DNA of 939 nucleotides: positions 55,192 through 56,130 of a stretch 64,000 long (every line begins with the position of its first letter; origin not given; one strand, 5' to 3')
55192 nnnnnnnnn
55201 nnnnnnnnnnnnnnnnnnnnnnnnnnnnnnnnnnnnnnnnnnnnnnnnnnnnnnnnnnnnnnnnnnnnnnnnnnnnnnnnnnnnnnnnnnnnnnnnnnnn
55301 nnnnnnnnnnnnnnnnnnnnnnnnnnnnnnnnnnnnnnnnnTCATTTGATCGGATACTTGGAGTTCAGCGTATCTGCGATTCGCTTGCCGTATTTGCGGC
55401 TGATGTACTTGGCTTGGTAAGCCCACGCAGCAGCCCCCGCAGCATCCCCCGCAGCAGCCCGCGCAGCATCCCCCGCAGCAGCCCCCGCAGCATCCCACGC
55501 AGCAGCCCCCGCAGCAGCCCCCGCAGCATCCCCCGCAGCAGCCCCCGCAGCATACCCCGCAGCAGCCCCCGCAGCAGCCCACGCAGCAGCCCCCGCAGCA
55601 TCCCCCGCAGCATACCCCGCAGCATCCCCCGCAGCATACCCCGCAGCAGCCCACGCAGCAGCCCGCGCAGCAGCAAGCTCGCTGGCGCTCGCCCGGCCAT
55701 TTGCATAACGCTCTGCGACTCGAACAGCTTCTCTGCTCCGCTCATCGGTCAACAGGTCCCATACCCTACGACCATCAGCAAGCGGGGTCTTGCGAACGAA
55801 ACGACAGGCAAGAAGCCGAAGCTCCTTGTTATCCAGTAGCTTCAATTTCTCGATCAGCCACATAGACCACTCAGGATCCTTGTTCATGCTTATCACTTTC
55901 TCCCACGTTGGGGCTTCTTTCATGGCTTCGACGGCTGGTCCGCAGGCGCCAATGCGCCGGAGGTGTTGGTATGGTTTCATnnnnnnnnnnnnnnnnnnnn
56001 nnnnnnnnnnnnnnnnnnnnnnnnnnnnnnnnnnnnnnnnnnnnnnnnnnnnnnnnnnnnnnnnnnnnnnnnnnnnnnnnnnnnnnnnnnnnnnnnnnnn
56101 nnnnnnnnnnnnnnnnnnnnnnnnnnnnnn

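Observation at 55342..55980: Twenty-one tandem 12-bp repeats encoding an (AAGx)n low-complexity protein, a potential contingency locus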

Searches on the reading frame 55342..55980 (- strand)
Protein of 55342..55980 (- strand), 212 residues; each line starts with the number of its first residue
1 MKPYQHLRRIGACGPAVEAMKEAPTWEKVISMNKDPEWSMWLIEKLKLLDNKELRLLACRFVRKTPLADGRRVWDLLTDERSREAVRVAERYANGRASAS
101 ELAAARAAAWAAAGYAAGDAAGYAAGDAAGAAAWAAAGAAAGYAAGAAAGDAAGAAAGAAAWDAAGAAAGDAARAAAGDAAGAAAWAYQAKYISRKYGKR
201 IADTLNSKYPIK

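Call 4: search_protein_families(library=pfam, proteins=[window:55342-55980:-], max_evalue=10)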
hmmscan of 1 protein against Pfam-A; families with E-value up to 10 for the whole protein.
window:55342-55980:- (212 aa): 0 families
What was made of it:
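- On Imm5_like (Pfam PF21805): The window protein has no hit even at E<=10 (call 4).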

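Call 5: search_protein_families(library=phrogs, proteins=[window:55342-55980:-], max_evalue=1)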
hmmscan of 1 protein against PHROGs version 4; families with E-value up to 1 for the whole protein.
window:55342-55980:- (212 aa): 3 families
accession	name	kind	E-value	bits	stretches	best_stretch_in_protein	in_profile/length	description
phrog_18326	-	unknown function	9.7e-14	52.4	2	68-176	72-181/203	-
phrog_167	-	tail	0.0035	16.1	1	108-182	650-727/1555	tail length tape measure protein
phrog_16692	-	unknown function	0.11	11.9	1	104-177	699-771/1107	-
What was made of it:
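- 55342..55980 (-): Complete gene, 212 aa: N-domain, then a 21-unit tetrapeptide array, then a C-terminal helix. It matches PHROG phrog_18326 (unknown function) at E=1e-13 (call 5).
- On Phage xAAz-repeat family (PHROG phrog_18326; alignment A1): PHROG E=1e-13 (call 5).
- Closest known: PHROG phrog_18326 and cultured-phage homologues. Same: Same family: E=1e-13 to the PHROG (call 5).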

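Call 9: search_dna_similar(query=window:55342-55980:-, collection=phages, mode=protein, max_evalue=0.01, max_rows=40)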
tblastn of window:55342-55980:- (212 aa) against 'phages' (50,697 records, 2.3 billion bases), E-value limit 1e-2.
Records with a match: 1; places in all: 1; records where one place covers at least 80% of the query: 0.
Best place of each record, by identity: <60% 1.
By first word of the organism name: Caudoviricetes 1.
By host as written in the record: Methanomicrobiales 1.
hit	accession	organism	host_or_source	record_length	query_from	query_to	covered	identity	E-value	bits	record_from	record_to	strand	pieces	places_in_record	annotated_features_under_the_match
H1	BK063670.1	Caudoviricetes sp. vir526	Methanomicrobiales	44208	5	101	46%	42.3%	2e-5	50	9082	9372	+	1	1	hypothetical protein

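Call 15: find_encoding_contigs(protein=window:55342-55980:-, flank=10000, max_places=6)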
Protein window:55342-55980:- (212 aa): no gene with exactly this product is on record in the collection.

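Call 25: search_protein_families(library=pfam, alignment_id=A1, max_evalue=1)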
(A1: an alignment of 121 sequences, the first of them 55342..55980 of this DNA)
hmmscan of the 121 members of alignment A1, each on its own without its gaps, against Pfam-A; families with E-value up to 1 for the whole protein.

A. member 1, window:55342-55980:- (212 aa): 0 families

B. families by the number of members that match (of 121 scanned): 23 families
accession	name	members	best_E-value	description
PF11304.13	DUF3106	11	0.0093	Protein of unknown function (DUF3106)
PF21805.3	Imm5_like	8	0.0017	Imm-5 like putative immunity protein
PF13822.11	ACC_epsilon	3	0.049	Acyl-CoA carboxylase epsilon subunit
PF24703.2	DUF7666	2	7.1e-07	Domain of unknown function (DUF7666)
PF18418.7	AnkUBD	2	0.023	Ankyrin ubiquitin-binding domain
PF15453.11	Pilt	2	0.17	Protein incorporated later into Tight Junctions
PF08511.16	COQ9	1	0.014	COQ9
PF23717.1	DUF7159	1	0.018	Family of unknown function (DUF7159)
PF23020.1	PEX14-like_2nd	1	0.038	Peroxisomal membrane protein PEX14-like, central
PF18805.7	LRR_10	1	0.043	Leucine-rich repeat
PF16103.11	DUF4822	1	0.071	Domain of unknown function (DUF4822)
PF00903.31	Glyoxalase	1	0.14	Glyoxalase/Bleomycin resistance protein/Dioxygenase superfamily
PF20946.2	Ctf4_C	1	0.15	DNA polymerase alpha-binding protein Ctf4, C-terminal domain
PF14999.11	Shadoo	1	0.23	Shadow of prion protein, neuroprotective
PF21475.2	PaaA-like_N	1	0.23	PaaA-like, N-terminal domain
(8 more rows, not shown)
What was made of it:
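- On Imm5_like (Pfam PF21805): Eight of 121 relatives hit weakly, best E=0.0017 (call 25).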

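Call 27: predict_structure(alignment_id=A1)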
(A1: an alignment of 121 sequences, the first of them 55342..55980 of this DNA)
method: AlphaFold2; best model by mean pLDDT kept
length: 212 residues; sequences in the alignment: 121
mean_pLDDT: 79.5   pTM: 0.71
mean pLDDT of the five models: 79.5, 77.6, 76.6, 75.4, 75.2
residues with pLDDT >= 90: 130; 70-90: 21; 50-70: 17; < 50: 44
segments of 3 or more residues with pLDDT < 50: 124-150, 164-174
pLDDT, mean of each block of 10 residues (from residue 1): 95 93 96 93 95 95 93 93 96 97 92 76 43 37 41 53 45 52 89 97 97 90
secondary structure, 60 per line:
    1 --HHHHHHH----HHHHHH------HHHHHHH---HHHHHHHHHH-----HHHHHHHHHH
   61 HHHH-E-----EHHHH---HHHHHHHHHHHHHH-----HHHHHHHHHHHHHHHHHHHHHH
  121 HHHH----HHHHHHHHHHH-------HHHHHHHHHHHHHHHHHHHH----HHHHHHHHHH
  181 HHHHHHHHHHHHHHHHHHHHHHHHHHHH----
elements in order: H3-9 H14-19 H26-32 H36-45 H51-64 H73-76 H80-93 H99-124 H129-139 H147-166 H171-208
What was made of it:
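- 55666..55980 (-): Conserved all-alpha N-terminal domain (residues 1-105). AlphaFold2 pLDDT is 93-97 (call 27).
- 55732..55788 (-): Most conserved motif, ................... (residues 65-83). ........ is an 8-residue insertion relative to the Planctomycete relatives and is modelled as a short beta-hairpin-like loop. DSSP assigns E66/E72 (call 27).
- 55342..55419 (-): Conserved C-terminal helix and tail (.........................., then stop). It is predicted to pack back on the N-domain. pLDDT is 89-97 for residues 180-212 (call 27).
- AlphaFold2 gives pLDDT 37-53 for residues 124-174 (call 27), so in this allele the stalk may be partly disordered. The middle of this window's array is modelled with low confidence (call 27).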

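Call 31: find_related_loci(query=A1, collection=viral_contigs, flank=6000)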
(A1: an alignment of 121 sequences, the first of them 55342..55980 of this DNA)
Query A1 (212 aa) in viral_contigs; peptide patterns used: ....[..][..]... (x = any residue, [..] = any of these).
107 stretches matched a pattern; 47 encode a relative of the query (tblastn E <= 1e-3); 47 distinct loci.
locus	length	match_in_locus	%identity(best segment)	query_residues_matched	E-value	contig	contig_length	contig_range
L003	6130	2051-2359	51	1-102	6e-29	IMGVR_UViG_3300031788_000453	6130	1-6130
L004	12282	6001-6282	54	7-102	1e-24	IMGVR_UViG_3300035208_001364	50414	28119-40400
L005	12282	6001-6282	54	7-102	1e-24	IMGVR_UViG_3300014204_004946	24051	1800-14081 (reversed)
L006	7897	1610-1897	50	7-102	2e-24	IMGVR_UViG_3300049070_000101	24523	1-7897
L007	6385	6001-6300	51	1-102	2e-24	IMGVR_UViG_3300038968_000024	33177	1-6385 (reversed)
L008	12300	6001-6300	50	1-102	4e-24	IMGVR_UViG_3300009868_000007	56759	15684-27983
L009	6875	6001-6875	48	1-110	2e-22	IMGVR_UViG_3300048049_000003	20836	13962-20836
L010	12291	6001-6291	47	7-103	8e-21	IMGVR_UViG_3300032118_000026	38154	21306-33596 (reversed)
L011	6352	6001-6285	47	8-102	3e-20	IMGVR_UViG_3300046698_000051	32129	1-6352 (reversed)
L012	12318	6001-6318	42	1-102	4e-20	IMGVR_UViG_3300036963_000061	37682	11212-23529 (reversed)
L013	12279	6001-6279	46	10-102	6e-20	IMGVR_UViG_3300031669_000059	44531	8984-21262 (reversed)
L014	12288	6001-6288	45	7-102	6e-20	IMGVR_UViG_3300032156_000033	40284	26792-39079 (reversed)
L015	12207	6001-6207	55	34-102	1e-19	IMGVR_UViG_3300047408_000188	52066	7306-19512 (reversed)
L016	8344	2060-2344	46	7-102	2e-19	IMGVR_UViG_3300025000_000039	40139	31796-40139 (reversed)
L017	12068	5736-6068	45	12-119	5e-19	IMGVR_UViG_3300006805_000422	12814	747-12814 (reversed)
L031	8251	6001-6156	63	53-103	5e-14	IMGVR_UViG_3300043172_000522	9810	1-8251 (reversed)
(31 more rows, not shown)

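Call 41: fold_search(model_id=the predicted structure, library=viral)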
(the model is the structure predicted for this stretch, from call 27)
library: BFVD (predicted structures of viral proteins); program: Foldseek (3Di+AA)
matches with E <= 10: 10; with E <= 0.001: 0
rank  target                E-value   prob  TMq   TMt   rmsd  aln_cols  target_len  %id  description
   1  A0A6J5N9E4            1.2e-02  1.00  0.39  0.44  10.9       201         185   38  Uncharacterized protein [uncultured Caudovirales phage]
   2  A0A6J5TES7            4.0e-02  0.96  0.36  0.33  27.0       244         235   30  Uncharacterized protein [uncultured Caudovirales phage]
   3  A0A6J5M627            1.0e-01  0.99  0.32  0.24   5.8       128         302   24  Uncharacterized protein [uncultured Caudovirales phage]
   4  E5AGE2                1.8e-01  0.93  0.19  0.42  24.9       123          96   47  (no name in the UniProt tables at hand)
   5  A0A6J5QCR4            2.2e+00  0.23  0.23  0.20   8.3       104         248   29  Uncharacterized protein [uncultured Caudovirales phage]
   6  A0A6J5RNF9            2.9e+00  0.15  0.21  0.22   9.5       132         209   14  Imm-5-like domain-containing protein [uncultured Caudovirales phage]
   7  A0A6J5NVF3            3.0e+00  0.14  0.23  0.16   6.8       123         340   15  Uncharacterized protein [uncultured Caudovirales phage]
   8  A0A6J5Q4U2            5.1e+00  0.04  0.13  0.10  13.4        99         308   16  Uncharacterized protein [uncultured Caudovirales phage]
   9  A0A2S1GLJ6            6.8e+00  0.11  0.26  0.26   8.0       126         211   12  (no name in the UniProt tables at hand)
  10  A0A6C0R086            6.8e+00  0.02  0.12  0.10  14.9       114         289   17  (no name in the UniProt tables at hand)
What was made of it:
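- Tried and rejected: Foldseek against BFVD: only uncharacterised proteins from uncultured phages (call 41).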

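Call 42: find_related_loci(query=A1, collection=genome_contigs, flank=5000)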
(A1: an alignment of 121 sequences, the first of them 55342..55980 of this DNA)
Query A1 (212 aa) in genome_contigs; peptide patterns used: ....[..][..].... (x = any residue, [..] = any of these).
47 stretches matched a pattern; 9 encode a relative of the query (tblastn E <= 1e-3); 9 distinct loci.
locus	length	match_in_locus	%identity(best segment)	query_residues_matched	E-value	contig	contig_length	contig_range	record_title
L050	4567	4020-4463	39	1-140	5e-25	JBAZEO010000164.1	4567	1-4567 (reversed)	MAG: Dehalococcoidia bacterium isolate SO_2017_LW3_128 NODE_72409_length_4567_cov_6.171396_LW162_2017, whole genome shot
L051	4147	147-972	41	1-102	6e-21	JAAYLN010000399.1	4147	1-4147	MAG: Lentisphaerae bacterium isolate AS15tlH2ME_36 173922_AS15, whole genome shotgun sequence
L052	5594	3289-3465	63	37-95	7e-21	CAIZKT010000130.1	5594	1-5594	MAG: uncultured Victivallales bacterium isolate Loc090907-8m_bin-406 genome assembly, contig: bin-406:0130/1064, whole g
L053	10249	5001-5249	45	22-109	2e-19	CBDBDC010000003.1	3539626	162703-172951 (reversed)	MAG: Candidatus Synoicihabitans sp. isolate 13c742c4-8103-4e66-a78a-d1520a9a6d96 genome assembly, contig: contig_3, whol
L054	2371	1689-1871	57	42-102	1e-18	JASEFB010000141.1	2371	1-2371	MAG: archaeon isolate Yes46-13 NODE_142_length_2371_cov_56.552677, whole genome shotgun sequence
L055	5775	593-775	54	40-102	4e-18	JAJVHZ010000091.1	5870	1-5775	MAG: Gammaproteobacteria bacterium isolate Bin_33 c_000000028467, whole genome shotgun sequence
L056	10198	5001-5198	55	43-108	4e-17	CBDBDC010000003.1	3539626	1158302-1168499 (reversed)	MAG: Candidatus Synoicihabitans sp. isolate 13c742c4-8103-4e66-a78a-d1520a9a6d96 genome assembly, contig: contig_3, whol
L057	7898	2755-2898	67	55-102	1e-15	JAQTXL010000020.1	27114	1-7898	MAG: Candidatus Nanopelagicales bacterium isolate STC_133 NODE_3624_length_27114_cov_3.132694_Sandtown_C, whole genome s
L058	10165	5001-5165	58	55-109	5e-15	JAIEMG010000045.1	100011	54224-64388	MAG: Gemmataceae bacterium isolate co.spades.CONCOCT.2.5kb_030 c_000000000003, whole genome shotgun sequence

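Call 47: search_solved_structures(query=A1, max_evalue=10, show_alignments=2)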
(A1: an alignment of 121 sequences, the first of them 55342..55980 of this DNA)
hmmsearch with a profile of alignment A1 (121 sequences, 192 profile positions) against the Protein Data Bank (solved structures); distinct sequences matched with E-value up to 10: 1.
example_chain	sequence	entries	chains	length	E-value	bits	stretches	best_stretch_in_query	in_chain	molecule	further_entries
6yw5_V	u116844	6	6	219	0.86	12.6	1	98-169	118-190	IF1 | Related to ribosomal protein YmL36, mitochondrial | Uncharacterized protein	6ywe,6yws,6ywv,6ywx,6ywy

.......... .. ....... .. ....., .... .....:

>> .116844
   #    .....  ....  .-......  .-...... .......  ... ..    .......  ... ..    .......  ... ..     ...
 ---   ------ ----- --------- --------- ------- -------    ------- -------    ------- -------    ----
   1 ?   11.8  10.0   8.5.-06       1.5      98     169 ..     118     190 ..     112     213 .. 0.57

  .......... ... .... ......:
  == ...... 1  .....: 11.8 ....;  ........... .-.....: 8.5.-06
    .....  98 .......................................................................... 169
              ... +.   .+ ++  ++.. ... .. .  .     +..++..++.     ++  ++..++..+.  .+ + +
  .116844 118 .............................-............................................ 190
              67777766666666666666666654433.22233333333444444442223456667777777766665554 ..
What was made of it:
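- Tried and rejected: Profile search of PDB sequences: one chance hit at E=0.86 (call 47).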

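Call 64: search_protein_representatives(alignment_id=A1)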
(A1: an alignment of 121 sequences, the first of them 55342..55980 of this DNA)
Query: 121 sequences, 192 profile positions. Proteins with E-value up to 0.001 (for the whole library): 17115; up to 1e-10: 4705; up to 1e-30: 375. The best 150 are listed.
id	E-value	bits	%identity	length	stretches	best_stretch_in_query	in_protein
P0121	9.4e-67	240.8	-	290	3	56-134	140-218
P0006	2.4e-63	229.7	-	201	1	5-174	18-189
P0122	1.8e-59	217.1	-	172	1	6-180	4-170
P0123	1.9e-59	217.0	-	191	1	11-187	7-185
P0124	2.6e-59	216.6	-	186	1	6-180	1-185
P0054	1.4e-58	214.2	-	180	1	9-178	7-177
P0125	4.0e-58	212.7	-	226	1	4-179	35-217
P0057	8.8e-58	211.6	-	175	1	9-177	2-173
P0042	3.1e-57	209.8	-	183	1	6-178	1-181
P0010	7.7e-57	208.5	-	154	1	5-136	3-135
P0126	1.9e-56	207.2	-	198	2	9-144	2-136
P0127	3.5e-56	206.3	-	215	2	4-151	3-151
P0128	3.8e-56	206.2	-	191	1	8-142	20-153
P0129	4.0e-56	206.2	-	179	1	8-176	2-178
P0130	5.1e-56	205.8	-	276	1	9-184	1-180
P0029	3.6e-49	183.5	-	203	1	30-185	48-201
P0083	1.0e-47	178.8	-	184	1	9-176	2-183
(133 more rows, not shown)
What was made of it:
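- The array is retained in thousands of lineages (call 64).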

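Call 68: search_protein_families(library=pfam, proteins=[L058:4917-5783:+, L058:5816-6469:+, L058:6473-7156:+, L053:5022-5498:+, P0121], max_evalue=1)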
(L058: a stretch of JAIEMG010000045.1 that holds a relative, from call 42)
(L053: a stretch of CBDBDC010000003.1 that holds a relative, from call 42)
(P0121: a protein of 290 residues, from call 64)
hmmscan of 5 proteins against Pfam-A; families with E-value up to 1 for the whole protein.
L058:4917-5783:+ (288 aa): 0 families

L058:5816-6469:+ (217 aa): 0 families

L058:6473-7156:+ (227 aa): 1 family
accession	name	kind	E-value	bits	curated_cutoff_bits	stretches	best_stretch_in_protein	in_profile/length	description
PF21805.3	Imm5_like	-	0.023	15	25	1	22-136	5-120/129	Imm-5 like putative immunity protein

L053:5022-5498:+ (158 aa): 1 family
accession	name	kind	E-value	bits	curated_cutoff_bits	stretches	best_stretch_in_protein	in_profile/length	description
PF02074.21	Peptidase_M32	-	0.42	9.6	25.1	1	56-105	72-120/489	Carboxypeptidase Taq (M32) metallopeptidase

P0121 (290 aa): 4 families
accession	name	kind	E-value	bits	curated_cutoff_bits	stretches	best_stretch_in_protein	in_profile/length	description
PF09682.15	Phage_holin_6_1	-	0.17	12.7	24.9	1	161-214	32-85/101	Bacteriophage holin of superfamily 6 (Holin_LLH)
PF24252.1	CdrL_M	-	0.21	12.3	27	0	191-236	26-69/77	CdrL-like, middle region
PF12514.13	DUF3718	-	0.22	12.2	22.5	0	46-68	44-66/66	Protein of unknown function (DUF3718)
PF15276.11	PP1_bind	-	0.25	12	27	0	28-36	23-31/62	Protein phosphatase 1 binding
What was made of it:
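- On Imm5_like (Pfam PF21805): The Gemmataceae paralogue scores 15 bits (call 68).
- Closest known: Imm5 / Imm5_like immunity proteins of polymorphic toxin systems. Same: Weak Imm5_like matches cover almost the whole profile (calls 25, 68).
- Pfam Imm5_like hits appear in 8 of 121 members (best E=0.0017), and at E=0.023 they cover profile positions 5-120 of 129 in a Gemmataceae paralogue (calls 25, 68).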
